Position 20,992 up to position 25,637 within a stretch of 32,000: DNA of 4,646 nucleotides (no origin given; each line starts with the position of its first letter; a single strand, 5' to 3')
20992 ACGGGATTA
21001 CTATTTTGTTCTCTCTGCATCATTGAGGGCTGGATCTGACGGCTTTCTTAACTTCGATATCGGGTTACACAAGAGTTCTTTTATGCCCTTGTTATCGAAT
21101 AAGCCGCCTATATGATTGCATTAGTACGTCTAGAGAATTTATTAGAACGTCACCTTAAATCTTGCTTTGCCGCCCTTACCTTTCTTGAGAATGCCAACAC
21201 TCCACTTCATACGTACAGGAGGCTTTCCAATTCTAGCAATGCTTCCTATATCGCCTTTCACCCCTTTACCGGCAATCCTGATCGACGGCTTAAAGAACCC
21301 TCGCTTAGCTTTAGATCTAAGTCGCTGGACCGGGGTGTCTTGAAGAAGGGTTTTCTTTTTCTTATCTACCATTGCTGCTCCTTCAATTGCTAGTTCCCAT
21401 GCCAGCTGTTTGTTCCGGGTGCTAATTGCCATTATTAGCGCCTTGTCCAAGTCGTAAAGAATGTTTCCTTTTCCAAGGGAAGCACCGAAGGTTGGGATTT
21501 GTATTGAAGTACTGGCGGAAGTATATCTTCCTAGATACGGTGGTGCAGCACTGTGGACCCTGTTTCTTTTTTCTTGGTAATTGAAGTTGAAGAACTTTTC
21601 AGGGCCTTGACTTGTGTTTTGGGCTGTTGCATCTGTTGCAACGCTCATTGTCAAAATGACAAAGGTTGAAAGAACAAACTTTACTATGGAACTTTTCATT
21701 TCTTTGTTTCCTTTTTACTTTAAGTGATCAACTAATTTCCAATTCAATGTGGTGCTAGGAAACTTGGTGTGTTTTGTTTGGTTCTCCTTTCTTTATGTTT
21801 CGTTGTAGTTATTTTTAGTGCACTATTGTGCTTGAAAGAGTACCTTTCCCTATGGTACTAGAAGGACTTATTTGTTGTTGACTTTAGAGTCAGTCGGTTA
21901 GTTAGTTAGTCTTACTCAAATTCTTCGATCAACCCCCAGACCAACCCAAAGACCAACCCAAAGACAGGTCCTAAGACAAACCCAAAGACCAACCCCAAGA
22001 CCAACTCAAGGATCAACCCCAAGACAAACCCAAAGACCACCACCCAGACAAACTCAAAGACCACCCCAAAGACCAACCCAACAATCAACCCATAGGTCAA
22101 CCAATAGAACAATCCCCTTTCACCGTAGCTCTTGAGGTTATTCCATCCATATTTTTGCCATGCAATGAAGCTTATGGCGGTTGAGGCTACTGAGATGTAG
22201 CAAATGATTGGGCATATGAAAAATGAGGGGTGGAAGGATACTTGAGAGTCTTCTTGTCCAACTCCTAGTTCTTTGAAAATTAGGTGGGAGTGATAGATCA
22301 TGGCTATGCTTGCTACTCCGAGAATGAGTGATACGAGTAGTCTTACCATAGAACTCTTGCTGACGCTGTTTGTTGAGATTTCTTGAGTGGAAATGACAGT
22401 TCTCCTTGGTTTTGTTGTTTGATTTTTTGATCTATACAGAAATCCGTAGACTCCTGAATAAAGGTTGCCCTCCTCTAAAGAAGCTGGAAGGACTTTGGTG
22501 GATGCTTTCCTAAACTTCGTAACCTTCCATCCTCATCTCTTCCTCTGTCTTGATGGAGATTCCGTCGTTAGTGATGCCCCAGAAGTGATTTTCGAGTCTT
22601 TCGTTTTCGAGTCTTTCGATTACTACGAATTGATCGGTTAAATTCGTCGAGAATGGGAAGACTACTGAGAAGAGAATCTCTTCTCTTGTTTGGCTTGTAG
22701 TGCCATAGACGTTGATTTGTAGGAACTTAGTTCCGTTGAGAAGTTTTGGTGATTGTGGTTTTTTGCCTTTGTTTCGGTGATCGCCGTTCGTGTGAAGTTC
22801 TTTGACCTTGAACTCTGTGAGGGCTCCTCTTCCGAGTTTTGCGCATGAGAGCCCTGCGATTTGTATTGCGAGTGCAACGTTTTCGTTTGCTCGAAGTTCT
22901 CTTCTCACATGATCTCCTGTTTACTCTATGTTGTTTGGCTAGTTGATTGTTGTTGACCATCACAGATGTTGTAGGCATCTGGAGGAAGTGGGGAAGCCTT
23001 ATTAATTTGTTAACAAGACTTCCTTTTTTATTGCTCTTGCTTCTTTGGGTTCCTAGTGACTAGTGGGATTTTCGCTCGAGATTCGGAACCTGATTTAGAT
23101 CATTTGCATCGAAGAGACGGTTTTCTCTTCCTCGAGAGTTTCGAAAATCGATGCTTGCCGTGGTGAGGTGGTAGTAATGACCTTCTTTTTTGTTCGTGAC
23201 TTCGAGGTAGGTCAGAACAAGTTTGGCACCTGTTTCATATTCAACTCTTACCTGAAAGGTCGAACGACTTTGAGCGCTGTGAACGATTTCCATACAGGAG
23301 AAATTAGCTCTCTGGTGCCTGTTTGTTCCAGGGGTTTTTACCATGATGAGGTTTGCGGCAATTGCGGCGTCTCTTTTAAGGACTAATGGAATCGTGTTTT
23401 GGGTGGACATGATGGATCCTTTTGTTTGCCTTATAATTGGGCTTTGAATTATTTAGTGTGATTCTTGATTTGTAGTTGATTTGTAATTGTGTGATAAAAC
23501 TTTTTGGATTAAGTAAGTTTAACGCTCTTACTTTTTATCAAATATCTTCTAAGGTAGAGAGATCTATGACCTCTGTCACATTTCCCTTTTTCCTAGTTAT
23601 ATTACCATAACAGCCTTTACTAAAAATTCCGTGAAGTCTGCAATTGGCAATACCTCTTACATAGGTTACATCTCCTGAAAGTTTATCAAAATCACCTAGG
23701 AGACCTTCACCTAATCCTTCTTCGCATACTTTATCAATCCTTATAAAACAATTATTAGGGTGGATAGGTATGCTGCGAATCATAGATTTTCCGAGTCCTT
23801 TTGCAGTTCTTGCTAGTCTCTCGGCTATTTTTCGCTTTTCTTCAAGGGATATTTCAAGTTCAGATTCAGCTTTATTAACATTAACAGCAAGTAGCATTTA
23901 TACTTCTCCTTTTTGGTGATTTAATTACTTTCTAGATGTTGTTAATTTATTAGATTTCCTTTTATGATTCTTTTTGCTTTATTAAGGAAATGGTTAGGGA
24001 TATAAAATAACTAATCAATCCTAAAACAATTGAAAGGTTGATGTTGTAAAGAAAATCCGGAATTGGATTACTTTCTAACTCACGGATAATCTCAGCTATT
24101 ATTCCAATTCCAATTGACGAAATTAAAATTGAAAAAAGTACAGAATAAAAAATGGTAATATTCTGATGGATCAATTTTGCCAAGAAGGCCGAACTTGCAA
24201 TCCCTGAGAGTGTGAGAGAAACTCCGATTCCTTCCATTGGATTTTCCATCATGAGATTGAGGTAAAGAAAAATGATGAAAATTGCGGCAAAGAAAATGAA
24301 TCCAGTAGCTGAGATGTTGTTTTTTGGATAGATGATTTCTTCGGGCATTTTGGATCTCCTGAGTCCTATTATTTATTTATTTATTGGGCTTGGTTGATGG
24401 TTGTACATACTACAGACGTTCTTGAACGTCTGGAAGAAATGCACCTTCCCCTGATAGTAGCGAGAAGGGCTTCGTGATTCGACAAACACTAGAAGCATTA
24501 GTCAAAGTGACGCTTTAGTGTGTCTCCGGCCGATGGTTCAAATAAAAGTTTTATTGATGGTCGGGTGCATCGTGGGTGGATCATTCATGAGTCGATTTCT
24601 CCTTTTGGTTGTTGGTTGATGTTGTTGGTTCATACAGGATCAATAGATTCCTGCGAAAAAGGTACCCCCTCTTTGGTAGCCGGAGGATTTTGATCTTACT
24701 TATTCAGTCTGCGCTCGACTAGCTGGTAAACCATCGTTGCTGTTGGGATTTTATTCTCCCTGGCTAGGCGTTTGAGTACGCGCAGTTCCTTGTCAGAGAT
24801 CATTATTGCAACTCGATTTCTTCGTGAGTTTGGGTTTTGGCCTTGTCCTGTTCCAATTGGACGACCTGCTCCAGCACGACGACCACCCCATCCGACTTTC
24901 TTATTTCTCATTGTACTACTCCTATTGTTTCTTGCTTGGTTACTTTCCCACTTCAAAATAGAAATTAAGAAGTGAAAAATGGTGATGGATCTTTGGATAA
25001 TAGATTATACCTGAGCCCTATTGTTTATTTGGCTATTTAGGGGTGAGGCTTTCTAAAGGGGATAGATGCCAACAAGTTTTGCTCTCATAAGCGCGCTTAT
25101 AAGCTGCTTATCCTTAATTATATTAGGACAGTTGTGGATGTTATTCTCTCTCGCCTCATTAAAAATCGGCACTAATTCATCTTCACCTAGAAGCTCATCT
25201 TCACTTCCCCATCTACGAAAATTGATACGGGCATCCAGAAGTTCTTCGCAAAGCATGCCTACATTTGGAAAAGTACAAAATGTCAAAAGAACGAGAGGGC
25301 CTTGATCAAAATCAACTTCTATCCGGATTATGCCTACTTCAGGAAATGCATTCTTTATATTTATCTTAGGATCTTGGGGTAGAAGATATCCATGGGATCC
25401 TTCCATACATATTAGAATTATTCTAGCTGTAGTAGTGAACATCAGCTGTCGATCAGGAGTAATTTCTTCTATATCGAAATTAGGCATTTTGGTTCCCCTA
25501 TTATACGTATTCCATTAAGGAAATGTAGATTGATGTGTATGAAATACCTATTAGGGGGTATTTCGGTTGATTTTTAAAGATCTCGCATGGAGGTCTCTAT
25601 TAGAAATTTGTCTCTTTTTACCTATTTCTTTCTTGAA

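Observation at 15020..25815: About 10.8 kb block with bacterial diderm-type genes and bacterial translation signals, embedded between archaeal housekeeping genes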

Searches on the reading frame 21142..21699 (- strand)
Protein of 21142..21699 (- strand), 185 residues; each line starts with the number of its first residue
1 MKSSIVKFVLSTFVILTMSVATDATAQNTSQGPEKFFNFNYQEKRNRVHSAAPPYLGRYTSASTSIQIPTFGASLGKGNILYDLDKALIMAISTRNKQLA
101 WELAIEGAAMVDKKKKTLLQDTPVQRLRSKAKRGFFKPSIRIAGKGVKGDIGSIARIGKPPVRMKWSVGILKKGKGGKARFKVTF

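Call 4: search_protein_families(library=pfam, proteins=[window:21142-21699:-], max_evalue=0.1)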
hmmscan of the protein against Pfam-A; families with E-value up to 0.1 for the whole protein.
window:21142-21699:- (185 aa): 0 families

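Call 8: find_encoding_contigs(protein=window:21142-21699:-, flank=10000, max_places=10)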
Protein window:21142-21699:- (185 aa): 3 contigs read that carry it; 3 places shown.
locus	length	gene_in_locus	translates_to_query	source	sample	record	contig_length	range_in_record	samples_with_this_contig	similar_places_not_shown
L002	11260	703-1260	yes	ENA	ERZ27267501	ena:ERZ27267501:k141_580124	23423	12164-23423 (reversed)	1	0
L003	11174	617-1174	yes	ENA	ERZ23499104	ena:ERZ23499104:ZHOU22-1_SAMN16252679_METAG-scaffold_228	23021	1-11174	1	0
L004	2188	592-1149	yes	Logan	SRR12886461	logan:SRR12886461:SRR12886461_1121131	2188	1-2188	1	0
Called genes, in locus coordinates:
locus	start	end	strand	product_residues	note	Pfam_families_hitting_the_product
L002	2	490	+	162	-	?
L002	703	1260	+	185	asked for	-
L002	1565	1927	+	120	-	-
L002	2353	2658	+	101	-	-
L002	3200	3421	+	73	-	-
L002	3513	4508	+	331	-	PF13505:OMP_b-brl (weak)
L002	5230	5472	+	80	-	-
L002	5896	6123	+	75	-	-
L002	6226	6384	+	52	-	-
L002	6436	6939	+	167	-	-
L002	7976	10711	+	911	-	PF01326:PPDK_N, PF00391:PEP-utilizers, PF02896:PEP-utilizers_C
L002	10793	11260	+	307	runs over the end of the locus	-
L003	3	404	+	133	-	?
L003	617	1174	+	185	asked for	-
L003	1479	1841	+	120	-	-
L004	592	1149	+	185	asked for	-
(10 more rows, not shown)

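Call 41: search_protein_families(library=phrogs, proteins=[window:21142-21699:-], max_evalue=0.01)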
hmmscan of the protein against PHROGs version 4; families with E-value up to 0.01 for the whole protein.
window:21142-21699:- (185 aa): 0 families

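Call 76: search_protein_representatives(protein=window:21142-21699:-)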
Query: 185 residues. Proteins with E-value up to 0.001 (for the whole library): 2; up to 1e-10: 2; up to 1e-30: 1. The best 2 are listed.
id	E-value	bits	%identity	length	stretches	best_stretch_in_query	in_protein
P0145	5.6e-115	397.2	100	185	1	1-185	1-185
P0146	1.3e-13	67.3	64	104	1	127-185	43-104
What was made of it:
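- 21142..21699 (-): 185-aa secreted protein ending ...RFKVTF. An exhaustive HMMER search of 1.84 billion representatives found only itself and one partial relative, P0146 (call 76).
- The 185-aa protein has one partial relative in 1.84 billion representatives (call 76).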

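Call 78: find_encoding_contigs(protein=P0146, flank=8000, max_places=4)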
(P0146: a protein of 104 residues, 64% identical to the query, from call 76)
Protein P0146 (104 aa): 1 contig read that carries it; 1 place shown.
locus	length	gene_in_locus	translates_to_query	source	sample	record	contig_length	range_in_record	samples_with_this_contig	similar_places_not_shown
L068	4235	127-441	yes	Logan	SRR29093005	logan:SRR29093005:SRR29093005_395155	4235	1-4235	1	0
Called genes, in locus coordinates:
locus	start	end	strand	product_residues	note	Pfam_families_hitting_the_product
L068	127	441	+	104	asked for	-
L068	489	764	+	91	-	-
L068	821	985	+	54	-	-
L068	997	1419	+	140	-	-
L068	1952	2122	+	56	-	-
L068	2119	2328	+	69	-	-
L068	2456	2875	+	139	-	PF00583:Acetyltransf_1, PF13508:Acetyltransf_7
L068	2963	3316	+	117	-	-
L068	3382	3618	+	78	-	-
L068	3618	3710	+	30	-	-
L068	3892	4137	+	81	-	-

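Call 81: search_dna_similar(query=window:21142-21699:-, collection=phages, mode=protein, max_evalue=0.01, max_rows=8)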
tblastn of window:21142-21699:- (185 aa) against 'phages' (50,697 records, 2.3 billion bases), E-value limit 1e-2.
No match.

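Call 83: search_protein_families(library=phrogs, proteins=[L068:127-441:+, L068:489-764:+, L068:821-985:+, L068:997-1419:+, L068:1952-2122:+, L068:2119-2328:+, L068:2456-2875:+, L068:2963-3316:+, L068:3382-3618:+, L068:3892-4137:+], max_evalue=0.01)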
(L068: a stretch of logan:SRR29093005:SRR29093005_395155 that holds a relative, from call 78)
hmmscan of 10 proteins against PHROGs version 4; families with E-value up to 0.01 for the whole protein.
L068:127-441:+ (104 aa): 0 families

L068:489-764:+ (91 aa): 0 families

L068:821-985:+ (54 aa): 0 families

L068:997-1419:+ (140 aa): 0 families

L068:1952-2122:+ (56 aa): 0 families

L068:2119-2328:+ (69 aa): 0 families

L068:2456-2875:+ (139 aa): 2 families
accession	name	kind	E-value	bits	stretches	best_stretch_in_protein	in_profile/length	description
phrog_1249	-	other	7.4e-06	26.8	1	51-111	61-117/180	acetyltransferase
phrog_3810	-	other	0.00022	22.2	1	37-111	47-113/155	acetyltransferase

L068:2963-3316:+ (117 aa): 0 families

L068:3382-3618:+ (78 aa): 0 families

L068:3892-4137:+ (81 aa): 0 families

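Call 109: search_protein_families(library=pfam, proteins=[L002:2353-2655:+], max_evalue=0.05)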
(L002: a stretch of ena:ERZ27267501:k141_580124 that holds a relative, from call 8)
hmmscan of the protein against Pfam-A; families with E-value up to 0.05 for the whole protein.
L002:2353-2655:+ (101 aa): 0 families

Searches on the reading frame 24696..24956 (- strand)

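Call 5: search_protein_families(library=pfam, proteins=[window:24696-24956:-], max_evalue=0.1)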
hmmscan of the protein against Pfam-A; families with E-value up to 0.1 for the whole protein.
window:24696-24956:- (86 aa): 0 families

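Call 41: search_protein_families(library=phrogs, proteins=[window:24696-24911:-], max_evalue=0.01)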
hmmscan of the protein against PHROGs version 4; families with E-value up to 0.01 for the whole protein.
window:24696-24911:- (71 aa): 1 family
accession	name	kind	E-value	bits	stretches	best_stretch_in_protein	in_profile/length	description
phrog_4113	-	unknown function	0.0012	19.7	1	30-69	9-48/64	-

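Call 110: search_protein_families(library=padloc, proteins=[window:24696-24911:-], max_evalue=0.01)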
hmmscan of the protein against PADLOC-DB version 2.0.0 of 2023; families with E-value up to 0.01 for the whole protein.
window:24696-24911:- (71 aa): 0 families

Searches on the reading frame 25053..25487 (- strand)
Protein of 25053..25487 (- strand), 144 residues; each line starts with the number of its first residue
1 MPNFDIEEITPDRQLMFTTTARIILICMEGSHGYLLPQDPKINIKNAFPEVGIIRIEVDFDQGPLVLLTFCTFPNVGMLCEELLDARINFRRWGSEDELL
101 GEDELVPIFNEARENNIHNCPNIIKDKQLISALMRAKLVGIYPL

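Call 5: search_protein_families(library=pfam, proteins=[window:25053-25487:-], max_evalue=0.1)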
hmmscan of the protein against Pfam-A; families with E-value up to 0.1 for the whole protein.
window:25053-25487:- (144 aa): 0 families

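Call 41: search_protein_families(library=phrogs, proteins=[window:25053-25487:-], max_evalue=0.01)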
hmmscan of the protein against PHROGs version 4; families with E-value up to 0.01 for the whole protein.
window:25053-25487:- (144 aa): 0 families

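Call 82: search_dna_similar(query=window:25053-25487:-, collection=phages, mode=protein, max_evalue=0.01, max_rows=8)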
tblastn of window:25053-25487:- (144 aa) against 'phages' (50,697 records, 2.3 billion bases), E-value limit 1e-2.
No match.
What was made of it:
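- tblastn of two block proteins found nothing in 50,697 phage records (calls 81, 82).
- Tried and rejected: PHROGs on block proteins and on L068 gave nothing useful (calls 41, 83). tblastn of two proteins against phage records found nothing (calls 81, 82).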

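Call 110: search_protein_families(library=padloc, proteins=[window:25053-25487:-], max_evalue=0.01)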
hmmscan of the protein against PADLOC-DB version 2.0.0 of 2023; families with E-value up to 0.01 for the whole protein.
window:25053-25487:- (144 aa): 0 families
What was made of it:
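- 23411..25815 (-): Sub-block nearest the ATPase, with near-host codon usage. It holds four ORFs (144, 71, 128 and 119 aa), including a ribbon-helix-helix-like protein (24696-24911) and a 4-TM protein (23962-24348). No Pfam, PHROGs or PADLOC family apart from one weak PHROG hit (calls 5, 41, 110).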
